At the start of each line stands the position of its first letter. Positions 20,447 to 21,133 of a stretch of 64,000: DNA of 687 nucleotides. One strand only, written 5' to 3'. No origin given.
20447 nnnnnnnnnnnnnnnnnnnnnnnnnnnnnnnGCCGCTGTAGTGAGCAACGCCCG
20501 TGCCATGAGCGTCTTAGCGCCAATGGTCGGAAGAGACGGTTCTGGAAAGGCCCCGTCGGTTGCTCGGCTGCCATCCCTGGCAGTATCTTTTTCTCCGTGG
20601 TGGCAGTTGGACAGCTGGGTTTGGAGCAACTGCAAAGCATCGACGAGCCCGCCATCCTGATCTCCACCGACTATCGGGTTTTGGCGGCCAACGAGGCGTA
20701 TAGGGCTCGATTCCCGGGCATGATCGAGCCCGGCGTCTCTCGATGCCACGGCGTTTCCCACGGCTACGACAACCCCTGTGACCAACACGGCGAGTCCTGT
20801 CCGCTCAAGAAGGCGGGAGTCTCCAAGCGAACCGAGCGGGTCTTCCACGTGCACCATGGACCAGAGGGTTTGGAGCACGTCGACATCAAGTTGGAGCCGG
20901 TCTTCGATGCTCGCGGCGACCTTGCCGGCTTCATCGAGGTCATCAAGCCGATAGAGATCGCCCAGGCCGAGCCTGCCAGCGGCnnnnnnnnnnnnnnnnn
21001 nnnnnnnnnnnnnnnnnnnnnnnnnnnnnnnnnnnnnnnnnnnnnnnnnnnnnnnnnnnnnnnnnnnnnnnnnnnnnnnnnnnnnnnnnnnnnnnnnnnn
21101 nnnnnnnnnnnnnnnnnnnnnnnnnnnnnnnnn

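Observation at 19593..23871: Complete FisR-type sulfide-sensing regulon in miniature: sigma54 activator flanked by two -24/-12 promoters driving PDO on one side and DUF1641-SQR on the other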

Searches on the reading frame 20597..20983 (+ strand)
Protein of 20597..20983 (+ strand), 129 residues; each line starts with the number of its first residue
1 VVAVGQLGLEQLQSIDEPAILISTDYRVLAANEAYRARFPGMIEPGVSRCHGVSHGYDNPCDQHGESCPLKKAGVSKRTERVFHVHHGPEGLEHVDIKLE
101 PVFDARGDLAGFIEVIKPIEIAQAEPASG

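Call 48: search_solved_structures(query=window:20597-20983:+, max_evalue=10, show_alignments=2)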
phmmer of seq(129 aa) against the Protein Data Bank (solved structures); distinct sequences matched with E-value up to 10: 2.
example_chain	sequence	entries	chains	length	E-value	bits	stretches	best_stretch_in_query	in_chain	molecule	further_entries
5y6i_A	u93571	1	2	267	0.12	15.6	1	82-126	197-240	Transcriptional regulator KdgR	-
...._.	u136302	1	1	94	0.68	13.2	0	84-109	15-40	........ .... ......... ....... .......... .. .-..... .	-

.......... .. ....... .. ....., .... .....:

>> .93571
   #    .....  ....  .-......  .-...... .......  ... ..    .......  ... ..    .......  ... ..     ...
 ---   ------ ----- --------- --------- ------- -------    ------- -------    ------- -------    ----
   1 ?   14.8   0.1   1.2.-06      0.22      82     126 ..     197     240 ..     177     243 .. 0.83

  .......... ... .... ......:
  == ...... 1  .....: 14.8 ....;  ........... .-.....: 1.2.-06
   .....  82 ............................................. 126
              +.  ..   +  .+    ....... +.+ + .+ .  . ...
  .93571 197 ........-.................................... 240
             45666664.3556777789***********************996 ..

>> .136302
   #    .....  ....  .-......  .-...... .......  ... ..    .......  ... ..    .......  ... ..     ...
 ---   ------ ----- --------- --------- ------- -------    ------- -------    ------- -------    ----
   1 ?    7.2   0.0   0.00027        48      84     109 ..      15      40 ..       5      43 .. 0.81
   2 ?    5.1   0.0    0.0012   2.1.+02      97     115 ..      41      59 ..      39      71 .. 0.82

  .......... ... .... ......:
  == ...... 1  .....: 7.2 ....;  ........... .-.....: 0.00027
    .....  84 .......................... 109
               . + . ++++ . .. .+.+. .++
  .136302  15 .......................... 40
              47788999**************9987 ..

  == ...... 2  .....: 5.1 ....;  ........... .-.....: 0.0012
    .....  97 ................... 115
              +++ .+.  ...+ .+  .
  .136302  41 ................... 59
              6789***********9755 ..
